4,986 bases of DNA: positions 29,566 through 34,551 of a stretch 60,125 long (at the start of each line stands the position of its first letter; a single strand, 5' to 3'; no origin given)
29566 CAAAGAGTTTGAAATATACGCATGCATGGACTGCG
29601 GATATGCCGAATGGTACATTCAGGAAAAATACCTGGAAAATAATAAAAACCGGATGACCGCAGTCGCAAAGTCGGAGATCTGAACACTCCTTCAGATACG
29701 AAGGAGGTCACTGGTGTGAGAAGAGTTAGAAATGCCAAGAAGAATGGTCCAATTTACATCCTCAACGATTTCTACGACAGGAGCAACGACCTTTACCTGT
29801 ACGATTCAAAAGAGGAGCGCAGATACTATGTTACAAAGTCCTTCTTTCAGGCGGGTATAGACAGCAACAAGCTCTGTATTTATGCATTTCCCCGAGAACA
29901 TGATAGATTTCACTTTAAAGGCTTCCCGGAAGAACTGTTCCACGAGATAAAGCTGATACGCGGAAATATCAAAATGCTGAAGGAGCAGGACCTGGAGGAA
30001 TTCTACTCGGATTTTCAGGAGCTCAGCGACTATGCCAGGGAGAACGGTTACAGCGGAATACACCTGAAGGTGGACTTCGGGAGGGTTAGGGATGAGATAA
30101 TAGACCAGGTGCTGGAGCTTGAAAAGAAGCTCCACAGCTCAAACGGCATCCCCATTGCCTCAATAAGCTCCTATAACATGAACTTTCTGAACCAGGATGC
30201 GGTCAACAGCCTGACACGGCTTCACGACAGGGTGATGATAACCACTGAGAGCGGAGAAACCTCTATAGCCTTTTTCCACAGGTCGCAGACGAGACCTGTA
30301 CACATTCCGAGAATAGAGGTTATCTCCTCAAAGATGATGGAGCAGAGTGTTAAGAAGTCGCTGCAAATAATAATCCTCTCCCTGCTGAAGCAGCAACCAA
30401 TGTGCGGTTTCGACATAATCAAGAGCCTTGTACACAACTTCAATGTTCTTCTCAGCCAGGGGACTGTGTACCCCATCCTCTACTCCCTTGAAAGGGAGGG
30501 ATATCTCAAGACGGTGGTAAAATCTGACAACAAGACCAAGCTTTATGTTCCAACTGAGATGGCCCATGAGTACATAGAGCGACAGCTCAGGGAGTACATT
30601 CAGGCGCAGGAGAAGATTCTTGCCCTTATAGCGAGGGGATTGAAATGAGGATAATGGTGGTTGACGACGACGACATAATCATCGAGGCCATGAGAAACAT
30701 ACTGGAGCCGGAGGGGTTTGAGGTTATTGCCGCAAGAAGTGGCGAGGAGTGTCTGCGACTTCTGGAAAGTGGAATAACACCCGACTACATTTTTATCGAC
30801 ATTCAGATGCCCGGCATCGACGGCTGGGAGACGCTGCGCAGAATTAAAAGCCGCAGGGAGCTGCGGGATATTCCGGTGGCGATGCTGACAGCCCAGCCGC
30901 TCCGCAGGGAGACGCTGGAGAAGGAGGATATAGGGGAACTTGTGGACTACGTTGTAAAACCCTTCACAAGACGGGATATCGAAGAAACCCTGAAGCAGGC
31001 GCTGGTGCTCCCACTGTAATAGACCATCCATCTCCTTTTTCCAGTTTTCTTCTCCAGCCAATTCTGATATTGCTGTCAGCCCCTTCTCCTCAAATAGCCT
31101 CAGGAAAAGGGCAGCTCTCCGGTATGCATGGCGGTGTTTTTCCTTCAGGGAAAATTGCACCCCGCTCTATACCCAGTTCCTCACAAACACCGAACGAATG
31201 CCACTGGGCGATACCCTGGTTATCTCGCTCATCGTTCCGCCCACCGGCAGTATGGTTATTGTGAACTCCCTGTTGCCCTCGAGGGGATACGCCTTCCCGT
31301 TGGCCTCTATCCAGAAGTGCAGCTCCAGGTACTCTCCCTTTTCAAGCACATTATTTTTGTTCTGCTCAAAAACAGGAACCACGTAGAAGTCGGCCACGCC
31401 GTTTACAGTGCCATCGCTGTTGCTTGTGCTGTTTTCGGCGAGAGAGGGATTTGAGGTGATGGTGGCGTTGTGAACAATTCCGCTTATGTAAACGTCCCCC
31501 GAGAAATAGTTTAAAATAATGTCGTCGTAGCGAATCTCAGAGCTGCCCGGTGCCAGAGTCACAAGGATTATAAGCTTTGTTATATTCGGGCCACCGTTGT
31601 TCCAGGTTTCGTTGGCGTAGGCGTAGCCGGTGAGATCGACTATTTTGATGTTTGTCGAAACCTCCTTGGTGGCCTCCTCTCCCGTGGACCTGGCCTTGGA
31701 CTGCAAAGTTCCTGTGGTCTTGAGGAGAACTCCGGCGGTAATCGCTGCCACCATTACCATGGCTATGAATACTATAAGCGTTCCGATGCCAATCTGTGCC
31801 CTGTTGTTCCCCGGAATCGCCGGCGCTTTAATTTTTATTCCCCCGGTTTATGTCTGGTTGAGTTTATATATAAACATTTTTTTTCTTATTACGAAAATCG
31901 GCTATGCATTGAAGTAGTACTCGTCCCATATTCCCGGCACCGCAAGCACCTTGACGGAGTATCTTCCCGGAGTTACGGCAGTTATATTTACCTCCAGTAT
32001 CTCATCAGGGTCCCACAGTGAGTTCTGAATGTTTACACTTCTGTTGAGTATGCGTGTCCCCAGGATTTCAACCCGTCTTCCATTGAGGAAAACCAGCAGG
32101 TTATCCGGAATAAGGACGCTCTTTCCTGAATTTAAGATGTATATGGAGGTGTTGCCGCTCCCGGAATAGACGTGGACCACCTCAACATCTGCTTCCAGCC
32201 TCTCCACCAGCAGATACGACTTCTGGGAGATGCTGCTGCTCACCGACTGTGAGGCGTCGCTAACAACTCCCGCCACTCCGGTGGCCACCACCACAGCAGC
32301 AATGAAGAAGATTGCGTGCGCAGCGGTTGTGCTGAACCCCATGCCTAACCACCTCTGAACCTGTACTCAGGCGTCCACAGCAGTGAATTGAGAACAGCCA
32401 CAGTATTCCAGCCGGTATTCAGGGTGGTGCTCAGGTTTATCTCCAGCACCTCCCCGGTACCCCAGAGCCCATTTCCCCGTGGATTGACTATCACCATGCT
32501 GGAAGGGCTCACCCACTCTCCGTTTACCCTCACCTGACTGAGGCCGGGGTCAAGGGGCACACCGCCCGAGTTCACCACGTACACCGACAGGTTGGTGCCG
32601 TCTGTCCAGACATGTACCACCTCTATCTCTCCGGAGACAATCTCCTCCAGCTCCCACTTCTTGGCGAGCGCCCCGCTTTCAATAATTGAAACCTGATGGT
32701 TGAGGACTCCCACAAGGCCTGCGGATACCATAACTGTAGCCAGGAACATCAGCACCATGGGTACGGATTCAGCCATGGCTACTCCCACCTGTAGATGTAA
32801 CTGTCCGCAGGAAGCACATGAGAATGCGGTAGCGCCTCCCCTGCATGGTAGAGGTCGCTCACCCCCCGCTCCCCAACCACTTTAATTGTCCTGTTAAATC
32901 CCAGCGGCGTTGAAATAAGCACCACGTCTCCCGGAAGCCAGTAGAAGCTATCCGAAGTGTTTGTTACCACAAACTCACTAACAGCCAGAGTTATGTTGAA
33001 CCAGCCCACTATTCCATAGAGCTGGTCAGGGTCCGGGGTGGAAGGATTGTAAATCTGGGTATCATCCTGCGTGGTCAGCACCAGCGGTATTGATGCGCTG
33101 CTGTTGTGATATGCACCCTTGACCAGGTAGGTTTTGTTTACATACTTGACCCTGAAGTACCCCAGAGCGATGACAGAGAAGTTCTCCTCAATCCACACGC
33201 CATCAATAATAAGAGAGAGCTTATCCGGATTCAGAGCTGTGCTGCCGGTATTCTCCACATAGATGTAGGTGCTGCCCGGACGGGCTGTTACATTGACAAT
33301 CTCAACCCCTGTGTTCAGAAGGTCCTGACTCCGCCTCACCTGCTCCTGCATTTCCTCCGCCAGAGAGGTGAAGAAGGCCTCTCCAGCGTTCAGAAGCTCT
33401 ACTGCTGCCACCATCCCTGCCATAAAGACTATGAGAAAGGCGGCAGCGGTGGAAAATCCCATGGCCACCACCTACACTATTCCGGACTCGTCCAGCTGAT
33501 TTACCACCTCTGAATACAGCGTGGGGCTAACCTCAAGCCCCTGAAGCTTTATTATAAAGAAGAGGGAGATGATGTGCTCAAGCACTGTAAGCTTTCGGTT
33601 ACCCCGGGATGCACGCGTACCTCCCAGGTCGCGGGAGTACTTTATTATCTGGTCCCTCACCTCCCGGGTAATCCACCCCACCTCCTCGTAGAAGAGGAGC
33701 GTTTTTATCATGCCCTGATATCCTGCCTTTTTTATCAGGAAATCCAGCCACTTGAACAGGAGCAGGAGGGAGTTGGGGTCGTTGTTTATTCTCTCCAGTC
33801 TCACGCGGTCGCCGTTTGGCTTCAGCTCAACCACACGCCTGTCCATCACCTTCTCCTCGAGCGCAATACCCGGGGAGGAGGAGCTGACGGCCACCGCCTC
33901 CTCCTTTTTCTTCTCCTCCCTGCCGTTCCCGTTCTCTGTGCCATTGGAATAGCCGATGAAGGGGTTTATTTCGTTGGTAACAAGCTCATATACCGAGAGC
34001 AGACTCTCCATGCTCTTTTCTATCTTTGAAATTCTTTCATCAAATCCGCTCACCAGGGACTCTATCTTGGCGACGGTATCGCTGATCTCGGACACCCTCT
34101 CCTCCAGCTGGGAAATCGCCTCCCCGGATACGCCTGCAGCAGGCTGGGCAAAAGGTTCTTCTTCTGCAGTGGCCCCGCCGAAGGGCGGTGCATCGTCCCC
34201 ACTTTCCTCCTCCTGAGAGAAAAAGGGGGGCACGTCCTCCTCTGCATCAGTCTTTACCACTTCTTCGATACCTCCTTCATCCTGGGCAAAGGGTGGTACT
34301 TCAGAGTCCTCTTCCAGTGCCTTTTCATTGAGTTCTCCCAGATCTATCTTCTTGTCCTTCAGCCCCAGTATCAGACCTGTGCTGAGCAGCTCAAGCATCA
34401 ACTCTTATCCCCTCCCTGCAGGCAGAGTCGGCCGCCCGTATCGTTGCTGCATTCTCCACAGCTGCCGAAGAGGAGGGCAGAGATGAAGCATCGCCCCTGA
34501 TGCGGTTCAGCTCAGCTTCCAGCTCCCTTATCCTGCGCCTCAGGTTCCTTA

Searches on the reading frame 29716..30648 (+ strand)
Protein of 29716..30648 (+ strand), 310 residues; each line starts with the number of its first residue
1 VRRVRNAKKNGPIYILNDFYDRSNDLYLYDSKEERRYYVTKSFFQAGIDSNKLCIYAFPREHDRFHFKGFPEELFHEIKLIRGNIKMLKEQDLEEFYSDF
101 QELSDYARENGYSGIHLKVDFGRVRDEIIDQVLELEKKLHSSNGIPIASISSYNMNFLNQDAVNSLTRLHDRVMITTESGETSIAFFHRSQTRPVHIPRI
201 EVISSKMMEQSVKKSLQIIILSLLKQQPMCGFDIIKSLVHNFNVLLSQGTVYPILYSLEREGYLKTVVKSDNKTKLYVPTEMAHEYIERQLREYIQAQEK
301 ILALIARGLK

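Call 18: search_protein_families(library=pfam, proteins=[window:29716-30648:+], max_evalue=0.001)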
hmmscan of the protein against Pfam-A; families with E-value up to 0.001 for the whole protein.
window:29716-30648:+ (310 aa): 2 families
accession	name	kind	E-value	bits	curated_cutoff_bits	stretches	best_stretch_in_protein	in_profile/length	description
PF03551.20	PadR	-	1.9e-11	44.3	27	1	220-286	1-72/75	Transcriptional regulator PadR-like family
PF14417.12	MEDS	-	4.7e-07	30.2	29.8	1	26-170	4-160/161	MEDS: MEthanogen/methylotroph, DcmR Sensory domain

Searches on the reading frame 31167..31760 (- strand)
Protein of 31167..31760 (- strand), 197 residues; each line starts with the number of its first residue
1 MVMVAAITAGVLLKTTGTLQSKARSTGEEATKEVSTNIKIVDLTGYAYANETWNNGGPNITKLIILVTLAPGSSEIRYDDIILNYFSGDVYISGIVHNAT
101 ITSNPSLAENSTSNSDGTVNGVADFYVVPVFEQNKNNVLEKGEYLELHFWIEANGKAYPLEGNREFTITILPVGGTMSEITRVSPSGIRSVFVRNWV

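Call 18: search_protein_families(library=pfam, proteins=[window:31167-31760:-], max_evalue=0.001)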
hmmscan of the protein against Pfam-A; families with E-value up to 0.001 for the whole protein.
window:31167-31760:- (197 aa): 1 family
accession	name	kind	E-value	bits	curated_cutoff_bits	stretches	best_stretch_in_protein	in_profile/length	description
PF01917.21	Arch_flagellin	-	1.3e-20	74.8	29.5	1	1-181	14-161/162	Archaebacterial flagellin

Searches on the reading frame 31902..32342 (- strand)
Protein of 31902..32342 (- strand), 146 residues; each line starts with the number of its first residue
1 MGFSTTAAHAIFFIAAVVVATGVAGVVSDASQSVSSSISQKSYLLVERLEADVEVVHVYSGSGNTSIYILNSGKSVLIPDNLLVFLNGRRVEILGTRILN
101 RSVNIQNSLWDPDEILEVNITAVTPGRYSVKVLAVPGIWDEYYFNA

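Call 18: search_protein_families(library=pfam, proteins=[window:31902-32342:-], max_evalue=0.001)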
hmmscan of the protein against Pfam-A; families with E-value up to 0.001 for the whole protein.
window:31902-32342:- (146 aa): 1 family
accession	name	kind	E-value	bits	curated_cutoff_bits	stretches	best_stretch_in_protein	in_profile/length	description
PF01917.21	Arch_flagellin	-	9.8e-16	58.9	29.5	1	2-143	1-161/162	Archaebacterial flagellin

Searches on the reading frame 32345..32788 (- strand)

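Call 18: search_protein_families(library=pfam, proteins=[window:32345-32788:-], max_evalue=0.001)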
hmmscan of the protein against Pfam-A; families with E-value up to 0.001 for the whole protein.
window:32345-32788:- (147 aa): 1 family
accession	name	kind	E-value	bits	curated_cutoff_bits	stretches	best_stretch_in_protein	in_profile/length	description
PF01917.21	Arch_flagellin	-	0.00022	22.1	29.5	1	13-123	9-140/162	Archaebacterial flagellin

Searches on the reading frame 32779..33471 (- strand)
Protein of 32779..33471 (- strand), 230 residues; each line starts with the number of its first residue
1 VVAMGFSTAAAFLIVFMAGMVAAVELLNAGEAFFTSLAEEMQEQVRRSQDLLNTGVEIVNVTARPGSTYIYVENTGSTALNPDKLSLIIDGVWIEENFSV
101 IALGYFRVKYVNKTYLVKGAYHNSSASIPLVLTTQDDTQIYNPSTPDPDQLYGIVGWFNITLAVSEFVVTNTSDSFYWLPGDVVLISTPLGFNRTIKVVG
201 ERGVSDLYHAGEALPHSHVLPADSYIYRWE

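Call 18: search_protein_families(library=pfam, proteins=[window:32779-33471:-], max_evalue=0.001)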
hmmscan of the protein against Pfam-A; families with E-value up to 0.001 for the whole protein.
window:32779-33471:- (230 aa): 1 family
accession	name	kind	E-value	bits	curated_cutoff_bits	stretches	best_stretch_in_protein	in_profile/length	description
PF01917.21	Arch_flagellin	-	1.4e-07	32.4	29.5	1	5-139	1-138/162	Archaebacterial flagellin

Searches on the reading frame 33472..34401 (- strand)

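Call 18: search_protein_families(library=pfam, proteins=[window:33472-34401:-], max_evalue=0.001)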
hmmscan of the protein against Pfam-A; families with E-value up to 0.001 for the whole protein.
window:33472-34401:- (309 aa): 2 families
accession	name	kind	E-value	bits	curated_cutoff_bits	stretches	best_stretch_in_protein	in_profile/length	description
PF04659.18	Arch_fla_DE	-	9.7e-22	77.2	21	1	198-288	2-96/96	Archaeal flagella protein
PF05377.16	FlaC_arch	-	5e-11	43.3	27.8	1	96-149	2-55/55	Flagella accessory protein C (FlaC)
